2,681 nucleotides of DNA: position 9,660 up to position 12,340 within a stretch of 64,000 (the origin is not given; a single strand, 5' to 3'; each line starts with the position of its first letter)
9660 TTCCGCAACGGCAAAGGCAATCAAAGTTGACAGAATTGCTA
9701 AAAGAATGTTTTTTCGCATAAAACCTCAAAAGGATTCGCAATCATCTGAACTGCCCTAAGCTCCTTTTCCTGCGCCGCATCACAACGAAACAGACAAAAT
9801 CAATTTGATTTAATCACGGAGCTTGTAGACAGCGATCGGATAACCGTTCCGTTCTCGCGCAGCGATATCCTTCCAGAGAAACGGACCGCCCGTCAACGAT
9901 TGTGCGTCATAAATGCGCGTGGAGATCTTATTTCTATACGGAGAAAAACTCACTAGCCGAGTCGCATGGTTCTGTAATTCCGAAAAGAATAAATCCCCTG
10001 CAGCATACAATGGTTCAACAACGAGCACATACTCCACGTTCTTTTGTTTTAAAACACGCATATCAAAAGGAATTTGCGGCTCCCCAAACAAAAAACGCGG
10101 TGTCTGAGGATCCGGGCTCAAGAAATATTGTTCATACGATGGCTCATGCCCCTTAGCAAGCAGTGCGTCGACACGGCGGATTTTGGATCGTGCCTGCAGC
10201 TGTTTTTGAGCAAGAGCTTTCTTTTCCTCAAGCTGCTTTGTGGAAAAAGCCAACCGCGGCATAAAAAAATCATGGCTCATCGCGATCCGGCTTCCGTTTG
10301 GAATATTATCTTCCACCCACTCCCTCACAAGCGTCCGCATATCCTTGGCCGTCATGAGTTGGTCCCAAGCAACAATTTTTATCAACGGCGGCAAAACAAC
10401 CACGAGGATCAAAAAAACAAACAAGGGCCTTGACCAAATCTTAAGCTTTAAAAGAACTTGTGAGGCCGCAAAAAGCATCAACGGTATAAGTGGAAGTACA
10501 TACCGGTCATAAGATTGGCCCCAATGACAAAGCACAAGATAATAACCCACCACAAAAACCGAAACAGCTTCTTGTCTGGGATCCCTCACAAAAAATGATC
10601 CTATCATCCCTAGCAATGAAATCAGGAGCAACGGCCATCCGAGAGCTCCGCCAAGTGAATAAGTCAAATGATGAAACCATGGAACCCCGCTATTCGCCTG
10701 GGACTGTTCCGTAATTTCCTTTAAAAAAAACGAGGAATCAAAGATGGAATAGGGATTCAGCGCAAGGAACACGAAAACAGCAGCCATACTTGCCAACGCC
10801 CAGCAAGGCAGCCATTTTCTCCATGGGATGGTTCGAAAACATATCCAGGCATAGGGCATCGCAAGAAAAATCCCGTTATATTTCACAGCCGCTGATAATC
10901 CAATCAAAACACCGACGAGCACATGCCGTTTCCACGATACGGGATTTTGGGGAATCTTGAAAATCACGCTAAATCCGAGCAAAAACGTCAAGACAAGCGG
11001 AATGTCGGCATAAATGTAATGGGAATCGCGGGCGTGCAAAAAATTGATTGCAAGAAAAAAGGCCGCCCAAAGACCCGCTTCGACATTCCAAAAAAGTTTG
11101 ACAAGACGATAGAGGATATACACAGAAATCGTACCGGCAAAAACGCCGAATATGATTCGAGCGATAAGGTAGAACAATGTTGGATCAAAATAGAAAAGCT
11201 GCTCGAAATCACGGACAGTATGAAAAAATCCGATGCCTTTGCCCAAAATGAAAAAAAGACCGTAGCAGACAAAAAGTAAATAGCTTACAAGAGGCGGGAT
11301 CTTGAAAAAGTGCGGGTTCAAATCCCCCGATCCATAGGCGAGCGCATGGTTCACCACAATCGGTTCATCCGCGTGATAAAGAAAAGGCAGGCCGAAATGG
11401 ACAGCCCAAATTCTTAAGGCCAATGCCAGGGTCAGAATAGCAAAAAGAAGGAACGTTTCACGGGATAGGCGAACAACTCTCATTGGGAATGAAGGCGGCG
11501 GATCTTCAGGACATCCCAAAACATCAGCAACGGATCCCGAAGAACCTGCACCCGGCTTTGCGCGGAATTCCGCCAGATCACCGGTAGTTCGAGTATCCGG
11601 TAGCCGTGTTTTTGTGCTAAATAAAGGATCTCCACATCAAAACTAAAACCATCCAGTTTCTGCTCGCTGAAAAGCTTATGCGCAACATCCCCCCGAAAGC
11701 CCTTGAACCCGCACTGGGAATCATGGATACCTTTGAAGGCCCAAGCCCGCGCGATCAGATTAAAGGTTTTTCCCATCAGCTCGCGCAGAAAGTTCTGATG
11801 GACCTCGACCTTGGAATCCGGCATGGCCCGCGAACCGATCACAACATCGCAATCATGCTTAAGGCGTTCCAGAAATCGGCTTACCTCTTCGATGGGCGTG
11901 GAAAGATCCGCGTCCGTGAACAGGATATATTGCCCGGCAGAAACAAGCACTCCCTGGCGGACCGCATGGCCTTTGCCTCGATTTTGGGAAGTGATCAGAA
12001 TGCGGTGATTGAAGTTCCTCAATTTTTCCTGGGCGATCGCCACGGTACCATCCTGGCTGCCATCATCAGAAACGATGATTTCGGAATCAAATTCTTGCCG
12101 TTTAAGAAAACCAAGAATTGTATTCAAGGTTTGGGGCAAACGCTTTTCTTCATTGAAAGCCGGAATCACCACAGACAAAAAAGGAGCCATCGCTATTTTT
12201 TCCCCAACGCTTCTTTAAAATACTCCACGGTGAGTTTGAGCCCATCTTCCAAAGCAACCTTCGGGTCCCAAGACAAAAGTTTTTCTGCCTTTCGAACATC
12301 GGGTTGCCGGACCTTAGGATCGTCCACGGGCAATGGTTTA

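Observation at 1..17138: Envelope glycan locus with four GT-C membrane glycosyltransferases, two polyprenyl-P-sugar synthases, and an Ara4N-like but incomplete gene set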

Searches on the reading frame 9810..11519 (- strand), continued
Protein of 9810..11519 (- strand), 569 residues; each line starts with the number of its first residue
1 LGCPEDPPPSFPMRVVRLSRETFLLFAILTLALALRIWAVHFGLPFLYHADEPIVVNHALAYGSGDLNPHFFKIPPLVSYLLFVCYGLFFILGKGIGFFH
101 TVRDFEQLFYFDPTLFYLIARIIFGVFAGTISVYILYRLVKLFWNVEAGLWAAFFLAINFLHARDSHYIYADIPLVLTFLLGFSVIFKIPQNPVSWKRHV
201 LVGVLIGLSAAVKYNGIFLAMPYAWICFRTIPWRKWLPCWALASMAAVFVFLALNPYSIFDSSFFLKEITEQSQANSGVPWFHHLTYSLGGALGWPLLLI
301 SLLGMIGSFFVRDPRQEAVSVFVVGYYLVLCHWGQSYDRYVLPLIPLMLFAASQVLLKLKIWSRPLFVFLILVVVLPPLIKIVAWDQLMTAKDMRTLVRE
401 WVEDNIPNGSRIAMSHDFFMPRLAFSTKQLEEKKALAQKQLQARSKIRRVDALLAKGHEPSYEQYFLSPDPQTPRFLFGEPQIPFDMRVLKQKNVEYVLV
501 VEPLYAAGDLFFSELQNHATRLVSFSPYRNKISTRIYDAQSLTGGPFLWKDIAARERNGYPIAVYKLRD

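Call 58: find_encoding_contigs(protein=P0338, flank=8000, max_places=1)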
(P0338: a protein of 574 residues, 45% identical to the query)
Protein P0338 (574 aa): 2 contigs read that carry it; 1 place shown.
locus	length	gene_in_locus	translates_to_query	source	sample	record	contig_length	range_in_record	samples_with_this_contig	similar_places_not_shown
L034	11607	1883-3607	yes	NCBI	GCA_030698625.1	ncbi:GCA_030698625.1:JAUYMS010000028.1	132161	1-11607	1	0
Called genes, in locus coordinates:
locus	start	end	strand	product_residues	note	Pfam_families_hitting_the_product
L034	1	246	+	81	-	?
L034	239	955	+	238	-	PF00535:Glycos_transf_2, PF13641:Glyco_tranf_2_3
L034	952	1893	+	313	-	PF03706:LPG_synthase_TM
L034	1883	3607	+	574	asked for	PF02366:PMT, PF09594:GT87, PF13231:PMT_2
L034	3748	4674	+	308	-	PF00535:Glycos_transf_2, PF13641:Glyco_tranf_2_3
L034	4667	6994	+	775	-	PF09586:YfhO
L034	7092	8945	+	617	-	PF02366:PMT, PF13231:PMT_2 (weak)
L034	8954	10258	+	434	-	PF04055:Radical_SAM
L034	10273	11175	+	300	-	PF01073:3Beta_HSD, PF01370:Epimerase, PF02719:Polysacc_synt_2 (weak), PF05368:NmrA, PF07993:NAD_binding_4 (faint), PF13460:NAD_binding_10, PF04321:RmlD_sub_bind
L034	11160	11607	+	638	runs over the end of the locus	PF13522:GATase_6, PF13537:GATase_7, PF12481:DUF3700 (weak), PF00733:Asn_synthase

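Call 59: find_encoding_contigs(protein=P0326, flank=8000, max_places=1)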
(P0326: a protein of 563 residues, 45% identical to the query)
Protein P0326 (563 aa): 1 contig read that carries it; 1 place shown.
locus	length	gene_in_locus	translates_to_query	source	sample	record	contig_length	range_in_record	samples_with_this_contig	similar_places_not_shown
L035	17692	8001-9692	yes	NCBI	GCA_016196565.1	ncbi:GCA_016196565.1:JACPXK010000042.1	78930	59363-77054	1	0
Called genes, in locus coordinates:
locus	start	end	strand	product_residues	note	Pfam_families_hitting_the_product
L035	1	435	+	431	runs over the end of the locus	PF02558:ApbA (weak), PF03721:UDPG_MGDP_dh_N, PF03807:F420_oxidored (faint), PF00984:UDPG_MGDP_dh, PF03720:UDPG_MGDP_dh_C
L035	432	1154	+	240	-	PF00483:NTP_transferase, PF12804:NTP_transf_3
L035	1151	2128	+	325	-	PF01073:3Beta_HSD, PF01370:Epimerase, PF02719:Polysacc_synt_2, PF04321:RmlD_sub_bind, PF07993:NAD_binding_4, PF13460:NAD_binding_10, PF16363:GDP_Man_Dehyd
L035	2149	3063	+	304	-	PF01073:3Beta_HSD (weak), PF01370:Epimerase, PF02719:Polysacc_synt_2, PF04321:RmlD_sub_bind, PF16363:GDP_Man_Dehyd, PF07993:NAD_binding_4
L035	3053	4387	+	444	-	PF02737:3HCDH_N (weak), PF03446:NAD_binding_2, PF03721:UDPG_MGDP_dh_N, PF00984:UDPG_MGDP_dh, PF03720:UDPG_MGDP_dh_C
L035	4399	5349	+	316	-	PF01073:3Beta_HSD, PF01370:Epimerase, PF02719:Polysacc_synt_2, PF04321:RmlD_sub_bind, PF05368:NmrA (weak), PF13460:NAD_binding_10, PF16363:GDP_Man_Dehyd, PF07993:NAD_binding_4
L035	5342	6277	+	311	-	PF00106:adh_short (weak), PF01073:3Beta_HSD, PF01370:Epimerase, PF02719:Polysacc_synt_2 (faint), PF04321:RmlD_sub_bind (weak), PF07993:NAD_binding_4 (faint), PF16363:GDP_Man_Dehyd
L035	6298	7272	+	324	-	PF01073:3Beta_HSD (weak), PF01370:Epimerase, PF02719:Polysacc_synt_2 (faint), PF04321:RmlD_sub_bind, PF07993:NAD_binding_4 (faint), PF16363:GDP_Man_Dehyd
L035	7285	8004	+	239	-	PF00535:Glycos_transf_2, PF10111:Glyco_tranf_2_2 (weak), PF13641:Glyco_tranf_2_3 (faint)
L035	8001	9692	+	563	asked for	PF02366:PMT (weak), PF13231:PMT_2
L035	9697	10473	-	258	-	PF00535:Glycos_transf_2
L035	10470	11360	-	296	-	PF13640:2OG-FeII_Oxy_3, PF13661:2OG-FeII_Oxy_4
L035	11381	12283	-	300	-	PF05711:TylF, PF13578:Methyltransf_24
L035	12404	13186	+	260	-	PF00535:Glycos_transf_2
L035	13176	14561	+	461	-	PF13231:PMT_2 (weak)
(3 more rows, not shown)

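Call 60: find_encoding_contigs(protein=P0299, flank=8000, max_places=1)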
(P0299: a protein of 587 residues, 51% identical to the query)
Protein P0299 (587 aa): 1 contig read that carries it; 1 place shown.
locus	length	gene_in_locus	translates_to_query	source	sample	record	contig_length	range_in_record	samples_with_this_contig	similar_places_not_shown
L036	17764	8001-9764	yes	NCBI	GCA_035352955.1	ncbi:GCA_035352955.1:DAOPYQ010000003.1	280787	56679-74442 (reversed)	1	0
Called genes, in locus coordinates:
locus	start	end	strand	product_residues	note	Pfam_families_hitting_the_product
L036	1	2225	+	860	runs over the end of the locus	PF04453:LptD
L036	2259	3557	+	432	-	PF02558:ApbA (faint), PF03721:UDPG_MGDP_dh_N, PF00984:UDPG_MGDP_dh, PF03720:UDPG_MGDP_dh_C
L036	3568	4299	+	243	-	PF00483:NTP_transferase, PF12804:NTP_transf_3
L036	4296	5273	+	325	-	PF01073:3Beta_HSD, PF01370:Epimerase, PF02719:Polysacc_synt_2, PF04321:RmlD_sub_bind, PF07993:NAD_binding_4, PF13460:NAD_binding_10, PF16363:GDP_Man_Dehyd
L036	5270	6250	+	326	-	PF01370:Epimerase, PF02719:Polysacc_synt_2, PF04321:RmlD_sub_bind, PF01073:3Beta_HSD, PF16363:GDP_Man_Dehyd, PF07993:NAD_binding_4 (weak)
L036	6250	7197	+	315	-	PF01073:3Beta_HSD (weak), PF01370:Epimerase, PF02719:Polysacc_synt_2 (faint), PF04321:RmlD_sub_bind (weak), PF16363:GDP_Man_Dehyd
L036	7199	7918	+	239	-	PF13641:Glyco_tranf_2_3, PF00535:Glycos_transf_2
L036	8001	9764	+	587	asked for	PF02366:PMT (weak)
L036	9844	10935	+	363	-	PF01855:POR_N, PF17147:PFOR_II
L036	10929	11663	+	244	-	PF02775:TPP_enzyme_C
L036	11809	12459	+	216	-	PF01558:POR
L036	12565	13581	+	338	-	PF01370:Epimerase, PF04321:RmlD_sub_bind (weak), PF16363:GDP_Man_Dehyd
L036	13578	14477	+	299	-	PF13489:Methyltransf_23, PF13847:Methyltransf_31, PF08241:Methyltransf_11, PF08242:Methyltransf_12, PF13649:Methyltransf_25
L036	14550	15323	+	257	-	PF00535:Glycos_transf_2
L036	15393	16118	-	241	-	PF00535:Glycos_transf_2, PF13641:Glyco_tranf_2_3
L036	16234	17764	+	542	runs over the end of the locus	PF02366:PMT (weak), PF13231:PMT_2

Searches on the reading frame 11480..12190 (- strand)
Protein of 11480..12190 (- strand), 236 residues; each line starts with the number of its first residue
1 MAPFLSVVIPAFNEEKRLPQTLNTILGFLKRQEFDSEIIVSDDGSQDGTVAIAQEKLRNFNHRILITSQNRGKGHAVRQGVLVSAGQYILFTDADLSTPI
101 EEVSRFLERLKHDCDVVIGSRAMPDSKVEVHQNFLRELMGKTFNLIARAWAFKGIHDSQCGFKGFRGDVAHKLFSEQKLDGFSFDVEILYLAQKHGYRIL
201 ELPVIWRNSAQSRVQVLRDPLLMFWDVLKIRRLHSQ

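Call 3: search_protein_families(library=pfam, proteins=[window:11480-12190:-])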
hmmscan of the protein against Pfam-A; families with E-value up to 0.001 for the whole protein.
window:11480-12190:- (236 aa): 3 families
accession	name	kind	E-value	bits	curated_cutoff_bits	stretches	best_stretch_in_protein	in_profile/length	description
PF00535.33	Glycos_transf_2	-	1.1e-29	103.9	23.3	1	6-174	1-168/168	Glycosyl transferase family 2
PF13641.12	Glyco_tranf_2_3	-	2.2e-06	28.3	27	1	5-95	3-96/230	Glycosyltransferase like family 2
PF13704.12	Glyco_tranf_2_4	-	0.00036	21.4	27.5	1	13-95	2-81/98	Glycosyl transferase family 2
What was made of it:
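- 11480..12190 (-): GT2_236, a Dpm1/PpgS/ArnC-like polyprenyl-phosphate sugar synthase without membrane helices. Its stop overlaps the start of the next gene by 4 nt. Glycos_transf_2 104 bits (call 3).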

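Call 9: search_protein_families(library=ncbifam, proteins=[window:11480-12190:-], max_evalue=0.01)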
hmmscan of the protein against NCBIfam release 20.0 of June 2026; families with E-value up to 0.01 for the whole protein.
window:11480-12190:- (236 aa): 22 families
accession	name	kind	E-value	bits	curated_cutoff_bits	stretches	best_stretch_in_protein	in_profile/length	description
TIGR04182.1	glyco_TIGR04182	equivalog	6.4e-18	65.2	325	1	6-230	3-217/293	S-layer glycoprotein N-glycosyltransferase AglJ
NF041875.1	EPS_EpsD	equivalog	7.4e-18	65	370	1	5-129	1-123/325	exopolysaccharide biosynthesis glycosyltransferase EpsD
NF058614.1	PPMAGASynPpgS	equivalog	9.1e-18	64.5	370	1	7-232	4-224/226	polyprenyl-phospho-N-acetylgalactosaminyl synthase PpgS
NF007986.1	PRK10714.1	equivalog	2.4e-17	62.9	529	1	5-212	8-208/316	undecaprenyl-phosphate 4-deoxy-4-formamido-L-arabinose transferase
NF041391.1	DPhHxTase_Halo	equivalog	8.4e-15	54.3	375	1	12-209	4-186/213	dolichyl-phosphate hexose transferase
NF007482.0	PRK10073.1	equivalog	9.3e-15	54.4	423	1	3-100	6-100/334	glycosyltransferase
TIGR04283.1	glyco_like_mftF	equivalog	2.7e-14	53.3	182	1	5-105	1-92/221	TIGR04283 family arsenosugar biosynthesis glycosyltransferase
NF047588.1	GlcsyltransPgfSStrep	equivalog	1.6e-13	50.6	500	1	5-164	3-158/308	glycosyltransferase PgfS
TIGR03937.1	PgaC_IcaA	equivalog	5.3e-13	48.7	422.3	1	3-111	45-151/407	poly-beta-1,6-N-acetyl-D-glucosamine synthase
NF010496.0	PRK13915.1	equivalog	7.6e-13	48.2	262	1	5-102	33-133/307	glucosyl-3-phosphoglycerate synthase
NF038302.1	EPS_HpsE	equivalog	2e-11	43.5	300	1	5-99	3-100/307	hormogonium polysaccharide biosynthesis glycosyltransferase HpsE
TIGR03469.1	HpnB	hypoth_equivalog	1.1e-10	41.1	379.25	1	3-113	44-163/386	hopene-associated glycosyltransferase HpnB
TIGR04009.1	wcaE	equivalog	1.9e-09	37.2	369.2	1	4-115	2-111/248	colanic acid biosynthesis glycosyltransferase WcaE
NF050050.1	ProtGlycPglI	equivalog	5.9e-09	35.7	500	1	3-120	2-118/306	GalNAc(5)-diNAcBac-PP-undecaprenol beta-1,3-glucosyltransferase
NF047683.1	TeichurnBiosyTuaG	equivalog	1.2e-07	31.6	400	1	3-110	6-111/252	teichuronic acid biosynthesis protein TuaG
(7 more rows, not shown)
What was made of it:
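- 11480..12190 (-): Full-length alignment to the PpgS model (call 9).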

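Call 21: search_solved_structures(query=window:11480-12190:-, max_evalue=0.00001)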
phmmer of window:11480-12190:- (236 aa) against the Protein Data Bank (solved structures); distinct sequences matched with E-value up to 0.00001: 17.
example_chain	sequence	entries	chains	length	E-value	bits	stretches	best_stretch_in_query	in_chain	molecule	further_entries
5mlz_A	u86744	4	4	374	1.9e-17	66.8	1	5-207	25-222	Dolichol monophosphate mannose synthase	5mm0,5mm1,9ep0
2z87_A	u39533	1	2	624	2.8e-15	59.8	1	2-114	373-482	Chondroitin synthase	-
2z86_A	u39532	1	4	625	2.8e-15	59.8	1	2-114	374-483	Chondroitin synthase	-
9hwj_A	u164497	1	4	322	3.7e-12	49.5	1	5-204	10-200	Undecaprenyl-phosphate 4-deoxy-4-formamido-L-arabinose transferase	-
9bhc_C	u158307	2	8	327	2.4e-11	46.9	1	5-173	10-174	Undecaprenyl-phosphate 4-deoxy-4-formamido-L-arabinose transferase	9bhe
8vxh_A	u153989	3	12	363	3.1e-11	46.5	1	5-173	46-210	Undecaprenyl-phosphate 4-deoxy-4-formamido-L-arabinose transferase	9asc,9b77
5eke_A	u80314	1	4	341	1.8e-09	40.8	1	5-132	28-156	Uncharacterized glycosyltransferase sll0501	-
5ekp_C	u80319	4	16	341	1.8e-09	40.8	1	5-132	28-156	Uncharacterized glycosyltransferase sll0501 | Glycosyltransferase sll0501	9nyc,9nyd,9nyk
9nye_A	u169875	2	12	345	1.8e-09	40.7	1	5-132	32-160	Glycosyltransferase sll0501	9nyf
3bcv_A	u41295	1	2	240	7.7e-09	38.7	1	2-118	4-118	Putative glycosyltransferase protein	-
5hea_A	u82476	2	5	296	1.2e-08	38.1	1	4-95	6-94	Putative glycosyltransferase (GalT1)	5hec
6p61_A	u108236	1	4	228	6.5e-07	32.4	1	2-105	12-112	Glycosyltransferase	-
5tze_C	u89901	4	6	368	1.3e-06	31.4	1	5-116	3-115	Glycosyl transferase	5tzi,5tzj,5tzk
9omj_A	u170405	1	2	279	1.9e-06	30.8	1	5-119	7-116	Glycosyltransferase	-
9omm_A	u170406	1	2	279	2.3e-06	30.6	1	5-119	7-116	Glycosyltransferase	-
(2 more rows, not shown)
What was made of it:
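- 11480..12190 (-): Best PDB matches are DPMS 5mlz (1.9e-17), ArnC and GtrB (call 21).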
